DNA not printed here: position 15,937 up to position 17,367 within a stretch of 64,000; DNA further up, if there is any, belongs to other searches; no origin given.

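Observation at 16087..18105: Tandem tyrosine-integrase doublet at the left island edge, mirrored by a diverged homologous doublet about 17 kb away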

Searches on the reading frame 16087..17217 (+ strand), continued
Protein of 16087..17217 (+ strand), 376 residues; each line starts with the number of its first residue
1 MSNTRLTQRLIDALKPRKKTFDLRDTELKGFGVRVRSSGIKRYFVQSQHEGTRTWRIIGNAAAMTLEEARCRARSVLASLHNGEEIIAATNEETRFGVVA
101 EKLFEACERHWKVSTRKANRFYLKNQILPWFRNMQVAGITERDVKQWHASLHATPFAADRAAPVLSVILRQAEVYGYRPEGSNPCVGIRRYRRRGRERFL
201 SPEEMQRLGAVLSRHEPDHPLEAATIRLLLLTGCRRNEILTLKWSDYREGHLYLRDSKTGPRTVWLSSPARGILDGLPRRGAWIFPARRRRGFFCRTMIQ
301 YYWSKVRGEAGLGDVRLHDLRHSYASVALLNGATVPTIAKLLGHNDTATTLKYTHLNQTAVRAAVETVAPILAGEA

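Call 52: get_annotated_region(hit=H37, flank=6000)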
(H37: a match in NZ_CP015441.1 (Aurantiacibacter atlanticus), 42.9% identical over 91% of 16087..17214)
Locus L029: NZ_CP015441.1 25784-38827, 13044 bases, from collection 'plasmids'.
description: Aurantiacibacter atlanticus strain s21-N3 plasmid unnamed, complete sequence
organism: Aurantiacibacter atlanticus (NCBI taxid 1648404)
taxonomy: Bacteria; Pseudomonadota; Alphaproteobacteria; Sphingomonadales; Erythrobacteraceae; Aurantiacibacter; Aurantiacibacter atlanticus
host: -; source: sediment,deep sea sediment; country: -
typing (MOB-suite, as given by PLSDB): mobilizable; relaxase MOBF
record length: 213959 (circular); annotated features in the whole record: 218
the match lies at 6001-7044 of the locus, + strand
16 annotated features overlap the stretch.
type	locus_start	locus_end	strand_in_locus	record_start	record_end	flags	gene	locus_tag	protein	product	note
CDS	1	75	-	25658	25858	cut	-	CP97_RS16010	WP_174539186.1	hypothetical protein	-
CDS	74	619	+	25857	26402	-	-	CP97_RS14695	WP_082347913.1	ATP-binding protein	-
CDS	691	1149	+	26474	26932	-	-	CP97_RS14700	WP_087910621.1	ion channel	-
CDS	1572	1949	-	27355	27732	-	-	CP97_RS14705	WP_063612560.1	hypothetical protein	-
CDS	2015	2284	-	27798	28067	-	-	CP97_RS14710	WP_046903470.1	hypothetical protein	-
CDS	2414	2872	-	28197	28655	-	-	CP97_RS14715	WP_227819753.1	MarR family transcriptional regulator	-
CDS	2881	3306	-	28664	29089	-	-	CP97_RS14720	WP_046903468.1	organic hydroperoxide resistance protein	-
CDS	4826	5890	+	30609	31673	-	-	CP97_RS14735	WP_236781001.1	site-specific integrase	-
CDS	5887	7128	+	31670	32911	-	-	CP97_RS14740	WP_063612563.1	tyrosine-type recombinase/integrase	GO:0015074 - DNA integration [Evidence IEA]; GO:0006310 - DNA recombination [Evidence IEA]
CDS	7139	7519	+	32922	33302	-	-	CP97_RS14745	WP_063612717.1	type II toxin-antitoxin system RelE/ParE family toxin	-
CDS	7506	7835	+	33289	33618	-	-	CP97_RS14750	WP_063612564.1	DNA-binding transcriptional regulator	-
CDS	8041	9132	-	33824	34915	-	-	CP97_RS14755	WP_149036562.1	hypothetical protein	-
CDS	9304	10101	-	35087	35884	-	-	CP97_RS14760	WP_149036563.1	hypothetical protein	-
CDS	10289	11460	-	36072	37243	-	-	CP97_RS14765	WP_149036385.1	IS3 family transposase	-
CDS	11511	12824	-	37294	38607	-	-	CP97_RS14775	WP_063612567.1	sigma factor-like helix-turn-helix DNA-binding protein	GO:0006352 - DNA-templated transcription initiation [Evidence IEA]; GO:0006355 - regulation of DNA-templated ...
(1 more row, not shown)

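Call 53: get_annotated_region(hit=H52, flank=6000)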
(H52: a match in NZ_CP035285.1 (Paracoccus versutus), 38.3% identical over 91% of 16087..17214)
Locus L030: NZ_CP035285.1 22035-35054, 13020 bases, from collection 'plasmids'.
description: Paracoccus versutus strain UW1 plasmid pTAV1, complete sequence
organism: Paracoccus versutus (NCBI taxid 34007)
taxonomy: Bacteria; Pseudomonadota; Alphaproteobacteria; Rhodobacterales; Paracoccaceae; Paracoccus; Paracoccus versutus
host: -; source: whole organism,soil; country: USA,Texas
typing (MOB-suite, as given by PLSDB): mobilizable; replicon rep_cluster_579; relaxase MOBP
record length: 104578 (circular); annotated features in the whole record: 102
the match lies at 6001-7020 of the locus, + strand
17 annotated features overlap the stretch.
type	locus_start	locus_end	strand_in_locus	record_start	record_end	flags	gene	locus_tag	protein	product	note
CDS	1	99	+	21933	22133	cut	-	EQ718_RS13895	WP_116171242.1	hypothetical protein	-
CDS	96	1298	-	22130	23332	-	-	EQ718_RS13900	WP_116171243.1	UMUC-like DNA-repair protein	-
CDS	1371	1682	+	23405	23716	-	-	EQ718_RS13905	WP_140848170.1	hypothetical protein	-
CDS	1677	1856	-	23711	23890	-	-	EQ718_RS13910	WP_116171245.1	hypothetical protein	-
CDS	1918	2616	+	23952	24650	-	-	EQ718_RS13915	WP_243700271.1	SOS response-associated peptidase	GO:0018142 - obsolete protein-DNA covalent cross-linking [Evidence IEA]; GO:0009432 - SOS response [Evidence IEA]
CDS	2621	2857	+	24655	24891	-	-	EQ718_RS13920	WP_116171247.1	hypothetical protein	-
CDS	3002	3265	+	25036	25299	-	-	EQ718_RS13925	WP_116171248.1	H-NS histone family protein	-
CDS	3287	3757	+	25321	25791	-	-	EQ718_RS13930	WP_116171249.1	thermonuclease family protein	-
CDS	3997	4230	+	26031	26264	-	-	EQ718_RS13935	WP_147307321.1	hypothetical protein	-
CDS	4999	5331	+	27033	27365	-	-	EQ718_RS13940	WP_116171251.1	single-stranded DNA-binding protein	-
CDS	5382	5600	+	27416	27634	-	nrdH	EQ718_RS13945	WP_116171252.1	glutaredoxin-like protein NrdH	-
CDS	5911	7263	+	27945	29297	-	-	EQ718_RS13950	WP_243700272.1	site-specific integrase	-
CDS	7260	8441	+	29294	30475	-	-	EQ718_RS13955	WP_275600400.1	site-specific integrase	GO:0015074 - DNA integration [Evidence IEA]; GO:0006310 - DNA recombination [Evidence IEA]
CDS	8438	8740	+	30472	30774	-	-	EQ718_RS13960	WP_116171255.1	BrnT family toxin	-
CDS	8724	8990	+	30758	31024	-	-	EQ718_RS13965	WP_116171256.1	BrnA antitoxin family protein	-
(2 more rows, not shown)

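Call 54: get_annotated_region(hit=H51, flank=6000)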
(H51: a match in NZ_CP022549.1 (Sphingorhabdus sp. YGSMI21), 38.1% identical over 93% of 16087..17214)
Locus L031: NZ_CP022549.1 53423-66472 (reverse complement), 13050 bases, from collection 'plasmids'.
description: Sphingorhabdus sp. YGSMI21 plasmid unnamed, complete sequence
organism: Sphingorhabdus sp. YGSMI21 (NCBI taxid 2077182)
taxonomy: Bacteria; Pseudomonadota; Alphaproteobacteria; Sphingomonadales; Sphingomonadaceae; Sphingorhabdus; Sphingorhabdus sp. YGSMI21
host: -; source: cell culture,West sea sediment in South Korea; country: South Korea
typing (MOB-suite, as given by PLSDB): non-mobilizable
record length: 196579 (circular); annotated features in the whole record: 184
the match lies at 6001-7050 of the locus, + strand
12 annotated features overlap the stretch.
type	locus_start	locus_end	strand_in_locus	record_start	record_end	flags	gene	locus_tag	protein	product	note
CDS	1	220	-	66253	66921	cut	-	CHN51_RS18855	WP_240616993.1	cytochrome c oxidase assembly protein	-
CDS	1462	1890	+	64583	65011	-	-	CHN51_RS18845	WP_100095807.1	helix-turn-helix domain-containing protein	-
CDS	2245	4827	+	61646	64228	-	-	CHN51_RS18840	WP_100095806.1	heavy metal translocating P-type ATPase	-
CDS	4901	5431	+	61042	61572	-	lspA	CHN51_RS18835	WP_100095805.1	signal peptidase II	GO:0009306 - protein secretion [Evidence IEA]; GO:0006508 - proteolysis [Evidence IEA]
CDS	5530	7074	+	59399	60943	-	-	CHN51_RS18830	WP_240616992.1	site-specific integrase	GO:0015074 - DNA integration [Evidence IEA]; GO:0006310 - DNA recombination [Evidence IEA]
CDS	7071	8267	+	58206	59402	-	-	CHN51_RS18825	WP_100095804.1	tyrosine-type recombinase/integrase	GO:0015074 - DNA integration [Evidence IEA]; GO:0006310 - DNA recombination [Evidence IEA]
CDS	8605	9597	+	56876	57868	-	-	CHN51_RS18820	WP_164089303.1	PDZ domain-containing protein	-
CDS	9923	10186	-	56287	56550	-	-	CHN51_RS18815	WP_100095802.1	DUF3892 domain-containing protein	-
CDS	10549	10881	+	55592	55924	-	-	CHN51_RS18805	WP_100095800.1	helix-turn-helix transcriptional regulator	-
CDS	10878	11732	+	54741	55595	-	-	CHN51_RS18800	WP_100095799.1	ImmA/IrrE family metallo-endopeptidase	-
CDS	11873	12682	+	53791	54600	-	-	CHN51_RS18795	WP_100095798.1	glutaminyl-peptide cyclotransferase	GO:0017186 - peptidyl-pyroglutamic acid biosynthetic process, using glutaminyl-peptide cyclotransferase [Evidence IEA]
CDS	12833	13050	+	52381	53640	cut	dcm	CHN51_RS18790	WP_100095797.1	DNA (cytosine-5-)-methyltransferase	GO:0006304 - DNA modification [Evidence IEA]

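Call 55: get_annotated_region(hit=H45, flank=6000)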
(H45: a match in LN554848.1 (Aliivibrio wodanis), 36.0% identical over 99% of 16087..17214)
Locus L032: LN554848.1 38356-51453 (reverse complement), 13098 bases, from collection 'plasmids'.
description: Aliivibrio wodanis genome assembly AWOD1, plasmid : pAWOD920
organism: Aliivibrio wodanis (NCBI taxid 80852)
taxonomy: Bacteria; Pseudomonadota; Gammaproteobacteria; Vibrionales; Vibrionaceae; Aliivibrio; Aliivibrio wodanis
host: -; source: -; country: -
typing (MOB-suite, as given by PLSDB): non-mobilizable
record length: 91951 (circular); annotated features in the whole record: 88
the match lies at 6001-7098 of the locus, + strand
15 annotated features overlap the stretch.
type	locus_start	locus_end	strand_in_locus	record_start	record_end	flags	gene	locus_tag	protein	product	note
CDS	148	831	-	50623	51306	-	-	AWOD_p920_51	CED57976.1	putative uncharacterized protein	-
CDS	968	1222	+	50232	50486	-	-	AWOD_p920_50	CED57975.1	putative uncharacterized protein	-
CDS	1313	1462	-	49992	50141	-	srnB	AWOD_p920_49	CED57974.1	protein srnB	-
CDS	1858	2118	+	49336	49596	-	-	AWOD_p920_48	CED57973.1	membrane protein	-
CDS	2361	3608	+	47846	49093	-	-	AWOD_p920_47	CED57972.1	antirestriction protein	-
CDS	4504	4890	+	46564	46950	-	-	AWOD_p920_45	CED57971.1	putative uncharacterized protein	-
CDS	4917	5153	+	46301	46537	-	-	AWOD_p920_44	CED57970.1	putative uncharacterized protein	-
CDS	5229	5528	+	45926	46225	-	-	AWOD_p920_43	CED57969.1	putative uncharacterized protein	-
CDS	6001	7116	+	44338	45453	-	-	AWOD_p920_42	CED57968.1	phage integrase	-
CDS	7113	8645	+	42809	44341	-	-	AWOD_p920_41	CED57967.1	phage integrase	-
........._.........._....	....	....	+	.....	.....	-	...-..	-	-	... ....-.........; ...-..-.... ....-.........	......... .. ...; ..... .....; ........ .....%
CDS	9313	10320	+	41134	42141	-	-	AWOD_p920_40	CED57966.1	putative glycosyltransferase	-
CDS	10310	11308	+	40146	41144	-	-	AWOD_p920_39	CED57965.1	putative glycosyltransferase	-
CDS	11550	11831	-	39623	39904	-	-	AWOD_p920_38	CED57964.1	putative uncharacterized protein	-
CDS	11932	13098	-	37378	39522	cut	-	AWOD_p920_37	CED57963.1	putative bacteriocin secretion ABC transporter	-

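Call 56: get_annotated_region(hit=H54, flank=6000)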
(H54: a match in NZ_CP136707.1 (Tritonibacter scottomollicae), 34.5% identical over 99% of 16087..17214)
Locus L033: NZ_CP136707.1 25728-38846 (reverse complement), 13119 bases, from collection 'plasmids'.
description: Tritonibacter scottomollicae strain LC.270.F.C4 plasmid unnamed4, complete sequence
organism: Tritonibacter scottomollicae (NCBI taxid 483013)
taxonomy: Bacteria; Pseudomonadota; Alphaproteobacteria; Rhodobacterales; Paracoccaceae; Tritonibacter; Tritonibacter scottomollicae
host: -; source: Macrocystis pyrifera gametophyte,Whole organism,Laboratory; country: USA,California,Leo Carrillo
typing (MOB-suite, as given by PLSDB): conjugative; relaxase MOBP,MOBP; mating-pair formation MPF_T
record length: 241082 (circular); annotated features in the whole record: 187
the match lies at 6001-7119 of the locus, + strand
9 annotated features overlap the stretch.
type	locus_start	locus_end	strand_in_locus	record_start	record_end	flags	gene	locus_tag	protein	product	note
CDS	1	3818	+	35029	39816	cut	mobF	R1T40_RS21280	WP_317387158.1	MobF family relaxase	-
CDS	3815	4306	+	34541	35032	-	-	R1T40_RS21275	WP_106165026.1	hypothetical protein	-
CDS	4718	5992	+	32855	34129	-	-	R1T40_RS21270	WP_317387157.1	tyrosine-type recombinase/integrase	GO:0015074 - DNA integration [Evidence IEA]; GO:0006310 - DNA recombination [Evidence IEA]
CDS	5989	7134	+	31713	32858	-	-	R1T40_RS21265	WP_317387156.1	site-specific integrase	GO:0015074 - DNA integration [Evidence IEA]; GO:0006310 - DNA recombination [Evidence IEA]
CDS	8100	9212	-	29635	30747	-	-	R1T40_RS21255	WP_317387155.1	HPP family protein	-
CDS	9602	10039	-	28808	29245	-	-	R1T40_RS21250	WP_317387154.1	Rrf2 family transcriptional regulator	-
CDS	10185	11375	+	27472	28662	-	hmpA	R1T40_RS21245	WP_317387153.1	NO-inducible flavohemoprotein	GO:0051409 - response to nitrosative stress [Evidence IEA]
CDS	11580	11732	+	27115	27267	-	-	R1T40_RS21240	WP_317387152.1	hypothetical protein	-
CDS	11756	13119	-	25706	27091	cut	-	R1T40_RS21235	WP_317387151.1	IS1182 family transposase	-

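Call 67: find_homologous_proteins(query=window:16087-17214:+, max_evalue=1e-40)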
Query window:16087-17214:+ (376 aa): 7689 proteins with E <= 1e-40 among 8000 candidates; the best 120 are listed.
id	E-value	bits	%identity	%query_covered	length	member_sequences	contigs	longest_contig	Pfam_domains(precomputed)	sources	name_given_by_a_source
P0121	1.3e-252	855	100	100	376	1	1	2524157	PF14659.13,PF22022.3,PF13356.13,PF00589.28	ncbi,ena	-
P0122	3.5e-247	837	98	100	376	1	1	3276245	PF14659.13,PF13356.13,PF00589.28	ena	-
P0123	1.5e-241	819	95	100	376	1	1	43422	PF14659.13,PF22022.3,PF13356.13,PF00589.28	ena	-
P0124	1.2e-236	803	93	100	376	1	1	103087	PF14659.13,PF13356.13,PF00589.28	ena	-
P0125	4.3e-236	801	93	100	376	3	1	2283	PF14659.13,PF22022.3,PF13356.13,PF00589.28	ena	-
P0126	9.0e-236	800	93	100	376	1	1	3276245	PF14659.13,PF22022.3,PF13356.13,PF00589.28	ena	-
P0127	2.7e-234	795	93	100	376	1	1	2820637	PF14659.13,PF22022.3,PF13356.13,PF00589.28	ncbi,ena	-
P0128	2.9e-234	795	93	100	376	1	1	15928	PF14659.13,PF22022.3,PF13356.13,PF00589.28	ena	-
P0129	3.5e-233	791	92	100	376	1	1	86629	PF14659.13,PF22022.3,PF13356.13,PF00589.28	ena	-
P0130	5.3e-231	784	92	100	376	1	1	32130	PF14659.13,PF22022.3,PF13356.13,PF00589.28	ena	-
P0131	4.5e-230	781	91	100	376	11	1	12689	PF14659.13,PF22022.3,PF13356.13,PF00589.28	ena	-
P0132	6.2e-229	777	91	100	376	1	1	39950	PF14659.13,PF22022.3,PF13356.13,PF00589.28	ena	-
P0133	9.1e-229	777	91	100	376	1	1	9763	PF14659.13,PF22022.3,PF13356.13,PF00589.28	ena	-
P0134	1.6e-228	776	91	100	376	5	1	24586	PF14659.13,PF22022.3,PF13356.13,PF00589.28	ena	-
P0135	2.8e-228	775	91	100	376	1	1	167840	PF14659.13,PF22022.3,PF13356.13,PF00589.28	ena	-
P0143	1.7e-226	769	90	100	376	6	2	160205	PF14659.13,PF22022.3,PF13356.13,PF00589.28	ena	-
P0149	2.8e-224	762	90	100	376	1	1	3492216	PF14659.13,PF22022.3,PF13356.13,PF00589.28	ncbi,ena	-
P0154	3.7e-223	758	90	100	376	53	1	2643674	PF14659.13,PF22022.3,PF13356.13,PF00589.28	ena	-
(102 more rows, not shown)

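Call 68: find_encoding_contigs(protein=P0121, flank=10000, max_places=3)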
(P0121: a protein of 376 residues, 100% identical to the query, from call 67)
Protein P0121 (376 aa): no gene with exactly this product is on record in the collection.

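Call 69: find_encoding_contigs(protein=P0122, flank=10000, max_places=3)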
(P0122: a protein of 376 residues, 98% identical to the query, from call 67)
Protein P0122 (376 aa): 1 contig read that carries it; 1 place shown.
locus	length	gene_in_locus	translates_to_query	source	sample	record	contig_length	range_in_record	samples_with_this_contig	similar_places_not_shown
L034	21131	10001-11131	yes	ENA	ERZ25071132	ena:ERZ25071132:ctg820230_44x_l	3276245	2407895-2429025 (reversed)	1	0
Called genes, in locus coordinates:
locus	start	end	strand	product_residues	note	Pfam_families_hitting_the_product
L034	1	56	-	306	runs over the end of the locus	PF19420:DDAH_eukar, PF02274:ADI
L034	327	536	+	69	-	PF00313:CSD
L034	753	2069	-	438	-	PF00815:Histidinol_dh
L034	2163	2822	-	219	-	PF00857:Isochorismatase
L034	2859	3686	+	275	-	PF13489:Methyltransf_23, PF02353:CMAS (weak), PF13847:Methyltransf_31 (weak), PF08241:Methyltransf_11, PF08242:Methyltransf_12, PF13649:Methyltransf_25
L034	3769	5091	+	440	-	PF13433:Peripla_BP_5, PF13458:Peripla_BP_6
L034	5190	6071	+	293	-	PF02653:BPD_transp_2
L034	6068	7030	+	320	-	PF02653:BPD_transp_2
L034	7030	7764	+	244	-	PF00005:ABC_tran, PF13304:AAA_21 (faint), PF12399:BCA_ABC_TP_C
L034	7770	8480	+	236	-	PF00005:ABC_tran, PF13304:AAA_21 (faint)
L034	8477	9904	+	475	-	-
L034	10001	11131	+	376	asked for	PF13356:Arm-DNA-bind_3, PF14659:Phage_int_SAM_3 (weak), PF00589:Phage_integrase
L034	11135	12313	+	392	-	PF13356:Arm-DNA-bind_3 (weak), PF22022:Phage_int_M, PF00589:Phage_integrase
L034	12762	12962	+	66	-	PF01402:RHH_1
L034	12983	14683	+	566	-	PF07669:Eco57I, PF12950:TaqI_C (weak)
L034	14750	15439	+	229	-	PF04555:XhoI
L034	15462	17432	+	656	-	PF02171:Piwi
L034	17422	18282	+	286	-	PF18742:DpnII-MboI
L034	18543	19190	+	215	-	-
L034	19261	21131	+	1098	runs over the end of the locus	PF08751:TrwC, PF13086:AAA_11 (faint), PF13604:AAA_30, PF01443:Viral_helicase1 (faint), PF13245:AAA_19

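Call 70: find_encoding_contigs(protein=P0127, flank=10000, max_places=3)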
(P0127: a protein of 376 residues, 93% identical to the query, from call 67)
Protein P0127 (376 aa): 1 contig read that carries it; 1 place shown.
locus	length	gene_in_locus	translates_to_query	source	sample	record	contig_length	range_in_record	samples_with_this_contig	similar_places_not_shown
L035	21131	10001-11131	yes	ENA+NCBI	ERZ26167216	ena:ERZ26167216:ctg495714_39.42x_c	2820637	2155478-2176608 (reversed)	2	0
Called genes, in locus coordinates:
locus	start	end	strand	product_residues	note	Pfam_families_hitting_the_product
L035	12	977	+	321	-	PF00490:ALAD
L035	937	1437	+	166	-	PF06155:GBBH-like_N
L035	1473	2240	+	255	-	PF01209:Ubie_methyltran, PF13489:Methyltransf_23, PF08241:Methyltransf_11, PF08242:Methyltransf_12, PF13649:Methyltransf_25, PF13847:Methyltransf_31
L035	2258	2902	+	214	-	PF02036:SCP2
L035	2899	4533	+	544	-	PF03109:ABC1, PF27536:UbiB_helical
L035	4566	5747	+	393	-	PF02771:Acyl-CoA_dh_N, PF02770:Acyl-CoA_dh_M, PF00441:Acyl-CoA_dh_1, PF08028:Acyl-CoA_dh_2 (weak)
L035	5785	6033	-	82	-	-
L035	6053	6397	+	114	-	PF03551:PadR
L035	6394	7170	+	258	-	PF22564:HAAS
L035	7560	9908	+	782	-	PF00270:DEAD, PF00271:Helicase_C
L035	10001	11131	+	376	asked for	PF13356:Arm-DNA-bind_3, PF14659:Phage_int_SAM_3, PF22022:Phage_int_M (weak), PF00589:Phage_integrase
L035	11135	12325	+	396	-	PF13356:Arm-DNA-bind_3 (weak), PF22022:Phage_int_M (weak), PF00589:Phage_integrase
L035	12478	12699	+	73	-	-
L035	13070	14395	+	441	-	-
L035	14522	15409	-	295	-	PF01370:Epimerase, PF08338:DUF1731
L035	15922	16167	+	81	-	-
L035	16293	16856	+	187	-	PF07638:Sigma70_ECF (weak), PF04542:Sigma70_r2, PF08281:Sigma70_r4_2, PF04545:Sigma70_r4 (weak)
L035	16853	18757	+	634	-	PF12450:vWF_A, PF00092:VWA, PF13519:VWA_2, PF13768:VWA_3 (weak), PF12034:YfbK_C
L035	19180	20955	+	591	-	PF01609:DDE_Tnp_1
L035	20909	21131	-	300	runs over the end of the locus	-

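Call 73: find_encoding_contigs(protein=P0154, flank=10000, max_places=4)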
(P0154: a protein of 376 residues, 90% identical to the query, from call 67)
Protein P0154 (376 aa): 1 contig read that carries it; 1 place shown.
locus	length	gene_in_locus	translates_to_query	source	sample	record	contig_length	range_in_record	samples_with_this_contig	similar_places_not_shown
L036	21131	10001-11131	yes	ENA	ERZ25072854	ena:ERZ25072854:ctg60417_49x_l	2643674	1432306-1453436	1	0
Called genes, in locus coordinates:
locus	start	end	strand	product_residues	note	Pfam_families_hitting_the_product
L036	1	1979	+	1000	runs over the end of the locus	PF13510:Fer2_4, PF00890:FAD_binding_2 (weak), PF07992:Pyr_redox_2, PF12831:FAD_oxidored, PF13450:NAD_binding_8 (weak), PF17806:SO_alpha_A3, PF01571:GCV_T, PF08669:GCV_T_C (weak), +2 more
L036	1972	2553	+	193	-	PF01571:GCV_T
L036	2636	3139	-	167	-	-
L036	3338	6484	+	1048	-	PF13289:SIR2_2, PF25199:nSTAND_NTPase5, PF13428:TPR_14 (faint), PF21033:RMD1-3 (weak), PF13174:TPR_6 (faint)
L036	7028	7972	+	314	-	PF18864:AbiTii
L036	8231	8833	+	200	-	-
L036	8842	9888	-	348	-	PF14659:Phage_int_SAM_3 (faint), PF22022:Phage_int_M (weak), PF00589:Phage_integrase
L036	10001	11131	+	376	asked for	PF13356:Arm-DNA-bind_3, PF14659:Phage_int_SAM_3, PF22022:Phage_int_M (weak), PF00589:Phage_integrase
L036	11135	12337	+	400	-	PF22022:Phage_int_M (weak), PF00589:Phage_integrase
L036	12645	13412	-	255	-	PF13701:DDE_Tnp_1_4, PF01609:DDE_Tnp_1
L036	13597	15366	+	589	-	PF01609:DDE_Tnp_1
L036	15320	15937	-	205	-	PF13701:DDE_Tnp_1_4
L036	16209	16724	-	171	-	PF06496:DUF1097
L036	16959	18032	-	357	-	PF00730:HhH-GPD, PF00633:HHH (weak), PF14815:NUDIX_4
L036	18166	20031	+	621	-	PF00496:SBP_bac_5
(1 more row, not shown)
